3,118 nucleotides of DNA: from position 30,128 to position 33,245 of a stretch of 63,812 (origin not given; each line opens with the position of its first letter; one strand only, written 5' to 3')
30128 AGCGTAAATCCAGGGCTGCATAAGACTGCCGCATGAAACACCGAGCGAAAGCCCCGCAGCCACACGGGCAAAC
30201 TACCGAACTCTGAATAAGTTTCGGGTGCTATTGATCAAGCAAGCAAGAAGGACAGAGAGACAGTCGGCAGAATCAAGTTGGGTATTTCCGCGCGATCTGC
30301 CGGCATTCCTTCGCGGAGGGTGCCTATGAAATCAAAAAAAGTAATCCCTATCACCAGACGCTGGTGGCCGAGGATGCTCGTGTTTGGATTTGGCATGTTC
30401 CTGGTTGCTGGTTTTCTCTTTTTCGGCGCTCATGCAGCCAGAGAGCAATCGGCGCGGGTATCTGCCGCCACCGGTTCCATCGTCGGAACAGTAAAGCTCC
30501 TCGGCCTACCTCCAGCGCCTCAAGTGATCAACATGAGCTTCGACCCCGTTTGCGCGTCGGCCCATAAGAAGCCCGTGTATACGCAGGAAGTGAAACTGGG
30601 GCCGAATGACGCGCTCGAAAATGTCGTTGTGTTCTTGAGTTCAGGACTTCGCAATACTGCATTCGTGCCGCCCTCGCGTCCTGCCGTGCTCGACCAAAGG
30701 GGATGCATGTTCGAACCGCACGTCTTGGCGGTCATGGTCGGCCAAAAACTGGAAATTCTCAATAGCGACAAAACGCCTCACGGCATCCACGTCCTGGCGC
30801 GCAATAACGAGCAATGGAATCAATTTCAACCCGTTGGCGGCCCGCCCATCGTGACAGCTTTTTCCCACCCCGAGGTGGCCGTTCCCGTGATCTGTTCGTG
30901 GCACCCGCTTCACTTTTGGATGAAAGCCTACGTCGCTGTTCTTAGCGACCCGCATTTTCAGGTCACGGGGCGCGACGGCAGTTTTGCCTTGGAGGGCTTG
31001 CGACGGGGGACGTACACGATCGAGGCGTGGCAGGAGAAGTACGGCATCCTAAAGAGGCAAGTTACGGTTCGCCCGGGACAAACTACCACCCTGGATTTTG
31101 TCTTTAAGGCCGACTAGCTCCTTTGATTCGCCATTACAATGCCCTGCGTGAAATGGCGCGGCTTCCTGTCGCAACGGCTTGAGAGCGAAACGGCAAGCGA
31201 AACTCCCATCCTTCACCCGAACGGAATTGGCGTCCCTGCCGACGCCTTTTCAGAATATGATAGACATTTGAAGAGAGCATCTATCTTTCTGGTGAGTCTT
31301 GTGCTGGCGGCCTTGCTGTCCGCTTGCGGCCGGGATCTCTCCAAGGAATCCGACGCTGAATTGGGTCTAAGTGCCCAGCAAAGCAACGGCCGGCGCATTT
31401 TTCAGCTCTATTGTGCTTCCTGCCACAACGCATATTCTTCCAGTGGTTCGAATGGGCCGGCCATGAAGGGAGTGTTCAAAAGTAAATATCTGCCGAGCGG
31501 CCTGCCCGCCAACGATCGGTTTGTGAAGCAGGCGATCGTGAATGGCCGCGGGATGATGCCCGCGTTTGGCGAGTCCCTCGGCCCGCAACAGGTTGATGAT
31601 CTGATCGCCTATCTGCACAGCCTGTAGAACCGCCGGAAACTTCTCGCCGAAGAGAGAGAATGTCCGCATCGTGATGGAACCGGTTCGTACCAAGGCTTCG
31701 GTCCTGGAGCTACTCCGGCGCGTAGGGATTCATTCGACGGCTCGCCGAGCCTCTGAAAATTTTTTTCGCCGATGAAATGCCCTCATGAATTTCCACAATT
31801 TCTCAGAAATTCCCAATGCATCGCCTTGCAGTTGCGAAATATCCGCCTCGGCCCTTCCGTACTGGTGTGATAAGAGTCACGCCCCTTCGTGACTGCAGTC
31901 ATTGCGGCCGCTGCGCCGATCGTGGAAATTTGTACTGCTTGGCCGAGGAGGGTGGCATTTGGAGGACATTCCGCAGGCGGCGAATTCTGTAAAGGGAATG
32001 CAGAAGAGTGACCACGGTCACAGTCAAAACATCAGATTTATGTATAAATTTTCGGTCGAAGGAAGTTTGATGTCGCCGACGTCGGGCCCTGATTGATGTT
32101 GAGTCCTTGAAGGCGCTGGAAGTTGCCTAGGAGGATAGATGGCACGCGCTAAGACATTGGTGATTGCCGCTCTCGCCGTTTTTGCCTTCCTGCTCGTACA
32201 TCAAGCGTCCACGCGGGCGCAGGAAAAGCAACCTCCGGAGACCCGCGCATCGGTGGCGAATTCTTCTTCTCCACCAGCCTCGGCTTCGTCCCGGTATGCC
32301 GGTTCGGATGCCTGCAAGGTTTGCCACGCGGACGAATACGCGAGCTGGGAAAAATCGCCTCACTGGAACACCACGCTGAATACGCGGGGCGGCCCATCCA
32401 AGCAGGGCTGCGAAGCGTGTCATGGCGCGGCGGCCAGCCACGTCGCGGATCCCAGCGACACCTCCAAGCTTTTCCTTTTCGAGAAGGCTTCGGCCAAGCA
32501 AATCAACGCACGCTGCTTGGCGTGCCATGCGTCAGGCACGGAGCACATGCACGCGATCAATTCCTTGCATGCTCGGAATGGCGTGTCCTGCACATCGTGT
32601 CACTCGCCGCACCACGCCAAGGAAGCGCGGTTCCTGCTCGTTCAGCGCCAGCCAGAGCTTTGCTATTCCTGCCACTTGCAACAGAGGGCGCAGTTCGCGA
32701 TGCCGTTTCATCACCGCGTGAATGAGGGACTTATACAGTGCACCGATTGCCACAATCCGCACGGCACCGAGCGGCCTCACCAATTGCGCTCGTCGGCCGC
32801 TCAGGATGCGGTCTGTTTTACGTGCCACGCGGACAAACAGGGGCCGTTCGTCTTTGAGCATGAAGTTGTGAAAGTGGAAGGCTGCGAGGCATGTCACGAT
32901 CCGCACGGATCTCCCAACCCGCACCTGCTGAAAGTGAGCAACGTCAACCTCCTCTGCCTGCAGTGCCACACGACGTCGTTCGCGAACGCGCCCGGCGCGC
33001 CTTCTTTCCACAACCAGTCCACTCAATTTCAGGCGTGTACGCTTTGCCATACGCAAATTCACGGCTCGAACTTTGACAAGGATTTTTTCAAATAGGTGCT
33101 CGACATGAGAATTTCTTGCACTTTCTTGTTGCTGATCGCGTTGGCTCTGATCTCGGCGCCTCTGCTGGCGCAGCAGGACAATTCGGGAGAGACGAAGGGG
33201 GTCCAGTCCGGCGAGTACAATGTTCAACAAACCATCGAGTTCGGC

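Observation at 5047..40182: Recurrent GTGA-N6-TCAC (CRP/FNR-type) palindromes upstream of redox and stress genes: a candidate shared regulon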

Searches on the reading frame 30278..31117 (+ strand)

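Call 6: search_protein_families(library=pfam, proteins=[window:30278-31117:+], max_evalue=0.01)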
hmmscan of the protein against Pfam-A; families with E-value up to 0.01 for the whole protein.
window:30278-31117:+ (279 aa): 4 families
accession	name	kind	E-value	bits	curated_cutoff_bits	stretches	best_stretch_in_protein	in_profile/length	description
PF13620.12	CarboxypepD_reg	-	6.2e-09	36.5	32.3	1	227-275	31-80/82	Carboxypeptidase regulatory-like domain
PF14686.12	fn3_3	-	1.8e-05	24.9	24.4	1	231-272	32-75/75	Polysaccharide lyase family 4, domain II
PF13715.12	CarbopepD_reg_2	-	0.004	17.6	32.2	1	228-277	28-77/88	CarboxypepD_reg-like domain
PF09430.16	EMC7_beta-sandw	-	0.0074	16.9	26.6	0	223-267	16-62/122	ER membrane protein complex subunit 7, beta-sandwich domain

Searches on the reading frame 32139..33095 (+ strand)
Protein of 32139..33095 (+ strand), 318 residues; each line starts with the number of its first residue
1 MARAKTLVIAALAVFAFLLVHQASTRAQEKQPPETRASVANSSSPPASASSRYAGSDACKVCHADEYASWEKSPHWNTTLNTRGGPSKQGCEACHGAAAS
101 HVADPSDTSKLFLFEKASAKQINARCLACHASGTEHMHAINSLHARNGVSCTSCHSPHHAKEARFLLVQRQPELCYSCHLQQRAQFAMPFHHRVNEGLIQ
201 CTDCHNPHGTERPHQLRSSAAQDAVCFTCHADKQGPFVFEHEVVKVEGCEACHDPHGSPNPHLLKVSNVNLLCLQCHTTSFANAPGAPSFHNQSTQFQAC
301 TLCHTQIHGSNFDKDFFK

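Call 6: search_protein_families(library=pfam, proteins=[window:32139-33095:+], max_evalue=0.01)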
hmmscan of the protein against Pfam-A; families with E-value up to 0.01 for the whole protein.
window:32139-33095:+ (318 aa): 7 families
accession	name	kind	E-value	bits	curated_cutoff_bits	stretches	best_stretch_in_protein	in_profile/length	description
PF09699.15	Paired_CXXCH_1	-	2.3e-37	126.8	20.6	3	241-279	1-38/41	Doubled CXXCH motif (Paired_CXXCH_1)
PF14522.11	Cytochrome_C7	-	1.3e-14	54.2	24.8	4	191-254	4-67/67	Cytochrome c7 and related cytochrome c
PF22113.1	Mtrc-MtrF_II-IV_dom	-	8.5e-12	45.4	30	2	20-137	56-170/176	Outer membrane cytochrome MtrC/MtrF-like, domains II/IV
PF14537.11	Cytochrom_c3_2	-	2e-11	44.6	25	1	144-230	2-78/79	Cytochrome c3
PF13435.11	Cytochrome_C554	-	3.5e-10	41.1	20.8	1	116-156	41-84/84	Cytochrome c554 and c-prime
PF22678.1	Cytochrom_c_NrfB-like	-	1.3e-09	38.9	27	2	91-163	1-73/89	Cytochrome c-type protein NrfB-like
PF05495.17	zf-CHY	-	0.00016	22.5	31.3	0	198-233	18-52/68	CHY zinc finger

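Call 11: find_encoding_contigs(protein=window:32139-33095:+, flank=10000, max_places=6)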
Protein window:32139-33095:+ (318 aa): 8 contigs read that carry it; 2 places shown.
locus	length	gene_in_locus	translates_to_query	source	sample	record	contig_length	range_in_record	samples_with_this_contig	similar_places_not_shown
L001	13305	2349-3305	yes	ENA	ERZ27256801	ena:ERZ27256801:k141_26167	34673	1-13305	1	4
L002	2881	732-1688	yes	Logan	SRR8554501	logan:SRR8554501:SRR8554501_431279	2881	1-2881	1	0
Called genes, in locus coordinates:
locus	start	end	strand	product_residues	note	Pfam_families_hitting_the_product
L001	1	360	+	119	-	?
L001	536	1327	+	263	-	PF13620:CarboxypepD_reg, PF14686:fn3_3 (faint)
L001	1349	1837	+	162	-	PF00034:Cytochrom_C, PF13442:Cytochrome_CBB3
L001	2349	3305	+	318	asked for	PF22113:Mtrc-MtrF_II-IV_dom (weak), PF14522:Cytochrome_C7 (faint), PF22678:Cytochrom_c_NrfB-like (faint), PF13435:Cytochrome_C554 (faint), PF09699:Paired_CXXCH_1, PF14537:Cytochrom_c3_2 (weak), PF09699:Paired_CXXCH_1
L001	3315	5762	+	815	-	-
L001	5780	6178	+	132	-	PF13442:Cytochrome_CBB3, PF00034:Cytochrom_C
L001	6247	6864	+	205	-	PF03264:Cytochrom_NNT, PF22113:Mtrc-MtrF_II-IV_dom (faint)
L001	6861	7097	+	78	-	-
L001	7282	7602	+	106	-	-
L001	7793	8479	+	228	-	PF10604:Polyketide_cyc2 (weak)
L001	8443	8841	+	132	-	PF13781:DoxX_3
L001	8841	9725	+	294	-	PF11899:DUF3419 (weak), PF13649:Methyltransf_25 (faint), PF11899:DUF3419 (weak)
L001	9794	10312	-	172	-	PF11154:DUF2934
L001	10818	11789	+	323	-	PF00294:PfkB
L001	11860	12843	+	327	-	PF07168:Ureide_permease, PF06800:Sugar_transport (weak), PF07168:Ureide_permease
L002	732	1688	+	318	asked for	PF22113:Mtrc-MtrF_II-IV_dom (weak), PF14522:Cytochrome_C7 (faint), PF22678:Cytochrom_c_NrfB-like (faint), PF13435:Cytochrome_C554 (faint), PF09699:Paired_CXXCH_1, PF14537:Cytochrom_c3_2 (weak), PF09699:Paired_CXXCH_1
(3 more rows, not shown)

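Call 12: find_related_loci(query=window:32139-33095:+, collection=genome_contigs, flank=10000)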
Query window:32139-33095:+ (318 aa) in genome_contigs; peptide patterns used: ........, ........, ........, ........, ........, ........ (x = any residue, [..] = any of these).
287 stretches matched a pattern; 215 encode a relative of the query (tblastn E <= 1e-3); the best 80 are kept; 79 distinct loci.
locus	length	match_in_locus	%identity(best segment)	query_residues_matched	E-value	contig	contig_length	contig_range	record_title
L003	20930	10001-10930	83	1-311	8e-175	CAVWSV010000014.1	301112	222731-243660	MAG: uncultured Acidobacteriota bacterium isolate MFD01299.bin.1.7 genome assembly, contig: contig_55643, whole genome s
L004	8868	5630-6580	76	1-318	8e-168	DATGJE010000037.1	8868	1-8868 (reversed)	MAG TPA_asm: Candidatus Acidiferrales bacterium isolate SMAG_U9825 k141_1045119, whole genome shotgun sequence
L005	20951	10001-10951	75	1-318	1e-165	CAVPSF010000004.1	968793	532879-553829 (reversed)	MAG: uncultured Acidobacteriota bacterium isolate MFD00031.bin.1.165 genome assembly, contig: contig_45874, whole genome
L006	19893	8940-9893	76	1-318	1e-165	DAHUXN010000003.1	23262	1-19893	MAG TPA_asm: Acidobacteria bacterium isolate clean266 k141_75533, whole genome shotgun sequence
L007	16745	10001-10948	76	1-318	1e-165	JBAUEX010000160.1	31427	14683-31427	MAG: Candidatus Acidiferrales bacterium isolate MFD10991_ilm_asm_bin22 k127_54250, whole genome shotgun sequence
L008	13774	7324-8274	77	11-318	1e-165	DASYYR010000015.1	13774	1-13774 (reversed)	MAG TPA_asm: Candidatus Acidiferrales bacterium isolate SMAG_U6340 k141_390097, whole genome shotgun sequence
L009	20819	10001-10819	84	42-311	2e-159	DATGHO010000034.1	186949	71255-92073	MAG TPA_asm: Candidatus Acidiferrales bacterium isolate SMAG_U9783 k141_861980, whole genome shotgun sequence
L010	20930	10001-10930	73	1-318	3e-158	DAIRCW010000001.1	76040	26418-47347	MAG TPA_asm: Candidatus Acidiferrales bacterium isolate CTOTU3114 NODE_17_length_76040_cov_4.375377, whole genome shotgu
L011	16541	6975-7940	71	1-318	1e-156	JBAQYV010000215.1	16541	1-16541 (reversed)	MAG: Candidatus Acidiferrales bacterium isolate MFD10881_ilm_asm_bin49 k127_194446, whole genome shotgun sequence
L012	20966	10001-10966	72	1-318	2e-157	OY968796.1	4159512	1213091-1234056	MAG: Terriglobia bacterium isolate MFD04463.bin.1.19 genome assembly, chromosome: 1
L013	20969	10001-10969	66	1-318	5e-145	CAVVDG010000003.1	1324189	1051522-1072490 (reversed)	MAG: Terriglobia bacterium isolate MFD02416.bin.1.66 genome assembly, contig: contig_29593, whole genome shotgun sequenc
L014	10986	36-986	67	6-318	7e-145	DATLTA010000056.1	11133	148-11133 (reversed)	MAG TPA_asm: Candidatus Dormiibacterota bacterium isolate SMAG_U13944 k141_942767, whole genome shotgun sequence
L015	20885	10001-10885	71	24-318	5e-145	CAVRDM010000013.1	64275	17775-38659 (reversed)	MAG: uncultured Acidobacteriota bacterium isolate MFD03346.bin.1.82 genome assembly, contig: contig_20598, whole genome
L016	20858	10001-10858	69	33-318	7e-142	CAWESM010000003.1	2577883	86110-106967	MAG: Terriglobia bacterium isolate MFD03346.bin.2.72 genome assembly, contig: contig_26074, whole genome shotgun sequenc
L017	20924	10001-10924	67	11-318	5e-141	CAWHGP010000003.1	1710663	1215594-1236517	MAG: uncultured Acidobacteriota bacterium isolate MFD00731.bin.2.187 genome assembly, contig: contig_43618, whole genome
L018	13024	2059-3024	64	1-318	4e-141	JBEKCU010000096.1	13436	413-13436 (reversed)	MAG: Candidatus Acidiferrales bacterium isolate SPRUCE 167 SPRUCE_167_96, whole genome shotgun sequence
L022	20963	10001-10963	64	4-318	1e-138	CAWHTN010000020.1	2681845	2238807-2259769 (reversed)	MAG: uncultured Acidobacteriota bacterium isolate MFD03346.bin.1.139 genome assembly, contig: contig_709, whole genome s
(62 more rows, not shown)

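Call 20: search_protein_families(library=pfam, proteins=[L003:1470-2186:+], max_evalue=0.01)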
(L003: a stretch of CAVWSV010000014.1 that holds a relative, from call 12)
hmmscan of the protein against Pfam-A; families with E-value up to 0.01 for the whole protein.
L003:1470-2186:+ (238 aa): 3 families
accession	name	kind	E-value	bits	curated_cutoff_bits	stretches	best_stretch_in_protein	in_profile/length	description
PF13545.12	HTH_Crp_2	-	1.4e-17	63.8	27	1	162-234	1-69/70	Crp-like helix-turn-helix domain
PF00027.35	cNMP_binding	-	2e-17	63.4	27.5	1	44-128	4-88/89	Cyclic nucleotide-binding domain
PF00325.26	Crp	-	1.8e-10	40.8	21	1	186-213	1-28/32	Bacterial regulatory proteins, crp family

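Call 43: find_homologous_proteins(query=L003:1470-2186:+, max_evalue=1e-30)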
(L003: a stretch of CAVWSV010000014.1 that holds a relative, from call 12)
Query L003:1470-2186:+ (238 aa): 4695 proteins with E <= 1e-30 among 5945 candidates; the best 120 are listed.
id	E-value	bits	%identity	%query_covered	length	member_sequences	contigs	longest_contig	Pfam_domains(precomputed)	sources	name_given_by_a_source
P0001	2.4e-152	522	100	100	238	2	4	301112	PF13545.13,PF00027.36,PF00325.27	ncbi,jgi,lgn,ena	-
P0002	2.4e-120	418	79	100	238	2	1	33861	PF13545.13,PF00027.36,PF00325.27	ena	-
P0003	1.5e-115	402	76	100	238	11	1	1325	PF13545.13,PF00027.36,PF00325.27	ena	-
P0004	1.2e-114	399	76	100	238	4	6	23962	PF13545.13,PF00027.36,PF00325.27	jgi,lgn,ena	jgi:CRP/FNR family cyclic AMP-dependent transcriptional regulator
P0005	7.0e-109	380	72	99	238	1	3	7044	PF13545.13,PF00027.36,PF00325.27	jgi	jgi:CRP/FNR family cyclic AMP-dependent transcriptional regulator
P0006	1.7e-108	379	70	100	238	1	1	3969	PF13545.13,PF00027.36,PF00325.27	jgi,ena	-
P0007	1.8e-108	379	72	99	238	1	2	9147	PF13545.13,PF00027.36,PF00325.27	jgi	jgi:CRP/FNR family transcriptional regulator, cyclic AMP receptor protein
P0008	4.5e-108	378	72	99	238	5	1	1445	PF13545.13,PF00027.36,PF00325.27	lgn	-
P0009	7.0e-108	377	71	99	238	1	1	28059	PF13545.13,PF00027.36,PF00325.27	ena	-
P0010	1.7e-107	376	71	99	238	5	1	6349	PF13545.13,PF00027.36,PF00325.27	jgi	jgi:CRP/FNR family transcriptional regulator, cyclic AMP receptor protein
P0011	2.2e-107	375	71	99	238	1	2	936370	PF13545.13,PF00027.36,PF00325.27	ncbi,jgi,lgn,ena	jgi:CRP/FNR family cyclic AMP-dependent transcriptional regulator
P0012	2.8e-107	375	70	100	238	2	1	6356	PF13545.13,PF00027.36,PF00325.27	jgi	jgi:CRP/FNR family transcriptional regulator, cyclic AMP receptor protein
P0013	2.9e-107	375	70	100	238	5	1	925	PF13545.13,PF00027.36,PF00325.27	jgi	-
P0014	5.8e-107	374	70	100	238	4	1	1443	PF13545.13,PF00027.36,PF00325.27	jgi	-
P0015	6.5e-107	374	71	100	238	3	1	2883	PF13545.13,PF00027.36,PF00325.27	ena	-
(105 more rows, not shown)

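Call 44: find_encoding_contigs(protein=P0002, flank=10000, max_places=4)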
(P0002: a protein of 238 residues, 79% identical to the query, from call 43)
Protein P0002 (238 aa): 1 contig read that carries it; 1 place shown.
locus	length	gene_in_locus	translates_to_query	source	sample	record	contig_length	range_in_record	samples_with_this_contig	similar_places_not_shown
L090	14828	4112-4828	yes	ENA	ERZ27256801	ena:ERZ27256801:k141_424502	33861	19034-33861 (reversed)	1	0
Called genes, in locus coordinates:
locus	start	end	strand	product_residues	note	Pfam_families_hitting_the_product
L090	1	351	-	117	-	?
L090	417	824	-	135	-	-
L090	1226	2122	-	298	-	PF00582:Usp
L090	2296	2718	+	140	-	PF02566:OsmC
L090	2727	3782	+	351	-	-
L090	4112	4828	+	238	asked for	PF00027:cNMP_binding, PF13545:HTH_Crp_2, PF00325:Crp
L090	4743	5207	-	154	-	-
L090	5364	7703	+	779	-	PF00690:Cation_ATPase_N, PF00122:E1-E2_ATPase, PF00702:Hydrolase, PF08282:Hydrolase_3 (faint)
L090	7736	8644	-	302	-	PF00582:Usp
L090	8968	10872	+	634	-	PF00122:E1-E2_ATPase, PF00702:Hydrolase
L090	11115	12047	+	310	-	PF00582:Usp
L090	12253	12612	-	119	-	-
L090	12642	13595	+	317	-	PF22113:Mtrc-MtrF_II-IV_dom (weak), PF14522:Cytochrome_C7 (faint), PF22678:Cytochrom_c_NrfB-like (faint), PF13435:Cytochrome_C554 (faint), PF14537:Cytochrom_c3_2 (faint), PF09699:Paired_CXXCH_1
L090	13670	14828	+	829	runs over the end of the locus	-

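Call 54: search_protein_families(library=ncbifam, proteins=[L018:906-1709:+, L003:1470-2186:+, L022:8278-8763:-, window:32139-33095:+], max_evalue=0.001)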
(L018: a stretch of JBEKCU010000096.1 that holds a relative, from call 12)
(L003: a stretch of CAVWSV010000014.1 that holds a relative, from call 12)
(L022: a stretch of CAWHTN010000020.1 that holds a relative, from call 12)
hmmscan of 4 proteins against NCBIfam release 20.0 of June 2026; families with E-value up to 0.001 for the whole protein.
L018:906-1709:+ (267 aa): 10 families
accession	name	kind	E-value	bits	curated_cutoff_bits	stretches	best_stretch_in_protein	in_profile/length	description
NF006901.0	PRK09392.1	equivalog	1.7e-23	83.2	211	1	48-265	11-222/236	transcriptional activator FtrB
NF008365.0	PRK11161.1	subfamily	1.2e-15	57.4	228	1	71-263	51-242/250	fumarate/nitrate reduction transcriptional regulator Fnr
NF045989.1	TransRegFnrLRhodb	equivalog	4.4e-15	55.6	300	1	38-257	7-228/245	transcriptional regulator FnrL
NF008732.0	PRK11753.1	equivalog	1.5e-14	53.9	266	1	63-254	19-210/214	cAMP-activated global transcriptional regulator CRP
NF050815.1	TransActFtrBCaul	equivalog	4.6e-14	52.3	300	1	61-264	26-223/251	transcriptional activator FtrB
NF050806.1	TransRegFixKCaul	equivalog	6.8e-14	51.6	300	1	69-264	25-214/215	transcriptional regulator FixK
TIGR03697.1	NtcA_cyano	equivalog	3.2e-13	49.9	244.95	1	75-257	1-185/193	global nitrogen regulator NtcA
NF010499.0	PRK13918.1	equivalog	3.3e-13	49.6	274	1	66-265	11-202/205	CRP/FNR family transcriptional regulator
NF052518.1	TransRegLdrP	equivalog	7.5e-12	45.7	300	1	76-264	8-188/195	transcriptional regulator LdrP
NF053664.1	TransRegPtrACyano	equivalog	2.5e-09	36.7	300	1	87-249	29-184/196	Crp/Fnr family transcriptional regulator PtrA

L003:1470-2186:+ (238 aa): 11 families
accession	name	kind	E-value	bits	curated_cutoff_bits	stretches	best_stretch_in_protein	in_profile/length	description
NF006901.0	PRK09392.1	equivalog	1.6e-16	60.3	211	1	17-237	8-222/236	transcriptional activator FtrB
NF008732.0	PRK11753.1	equivalog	4.3e-15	55.7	266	1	42-226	26-210/214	cAMP-activated global transcriptional regulator CRP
NF050806.1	TransRegFixKCaul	equivalog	1.1e-13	51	300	1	40-236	24-214/215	transcriptional regulator FixK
NF045989.1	TransRegFnrLRhodb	equivalog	2.3e-12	46.6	300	1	10-226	7-225/245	transcriptional regulator FnrL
NF010499.0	PRK13918.1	equivalog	6.5e-12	45.4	274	1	36-237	9-202/205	CRP/FNR family transcriptional regulator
NF053664.1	TransRegPtrACyano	equivalog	3.7e-10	39.5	300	1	58-222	28-185/196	Crp/Fnr family transcriptional regulator PtrA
NF008365.0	PRK11161.1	subfamily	3.2e-09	36.4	228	1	13-237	20-244/250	fumarate/nitrate reduction transcriptional regulator Fnr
NF050815.1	TransActFtrBCaul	equivalog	2.1e-07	30.4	300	1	42-237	35-224/251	transcriptional activator FtrB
TIGR03697.1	NtcA_cyano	equivalog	2.4e-07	30.7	244.95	1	177-228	133-184/193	global nitrogen regulator NtcA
NF052518.1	TransRegLdrP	equivalog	2.9e-06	27.4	300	1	51-237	11-189/195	transcriptional regulator LdrP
NF041163.2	encap_f2b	equivalog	0.0002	20.6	400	1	31-134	87-191/450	family 2B encapsulin nanocompartment shell protein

L022:8278-8763:- (161 aa): 0 families

window:32139-33095:+ (318 aa): 10 families
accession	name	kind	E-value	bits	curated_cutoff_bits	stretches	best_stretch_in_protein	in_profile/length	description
TIGR03508.1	decahem_SO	subfamily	1.5e-78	263.8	192.2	1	55-313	1-257/258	DmsE family decaheme c-type cytochrome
NF041028.1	decahem_GSU2203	exception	9.1e-67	225.5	325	1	42-312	22-303/317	GSU2203 family decaheme c-type cytochrome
TIGR01905.1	paired_CXXCH_1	subfamily_domain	9.9e-30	102.2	25.2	3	241-279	1-38/41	doubled CXXCH domain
NF041198.1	UshA_like_PCGU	equivalog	5.2e-12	45.1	275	2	39-77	393-429/519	UshA-like (seleno)protein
NF008659.0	PRK11659.1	equivalog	1.3e-11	44.6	184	2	4-184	4-172/188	cytochrome c nitrite reductase pentaheme subunit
TIGR03153.1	cytochr_NrfH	equivalog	4e-10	39.9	134.2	0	55-156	27-134/138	cytochrome c nitrite reductase small subunit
TIGR03146.1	cyt_nit_nrfB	equivalog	7.8e-06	26.2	166.6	0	167-233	79-144/145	cytochrome c nitrite reductase pentaheme subunit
NF049875.1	NetB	exception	0.00019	21.3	380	1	33-184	52-200/211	Nrf-like electron transfer protein NetB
TIGR04257.1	nanowire_3heme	domain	0.00063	19.9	40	0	262-306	20-60/75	c(7)-type cytochrome triheme domain-containing protein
NF047727.1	4hemeCytCCctA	equivalog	0.00075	19.6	180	0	173-233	58-107/109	tetraheme c-type cytochrome CctA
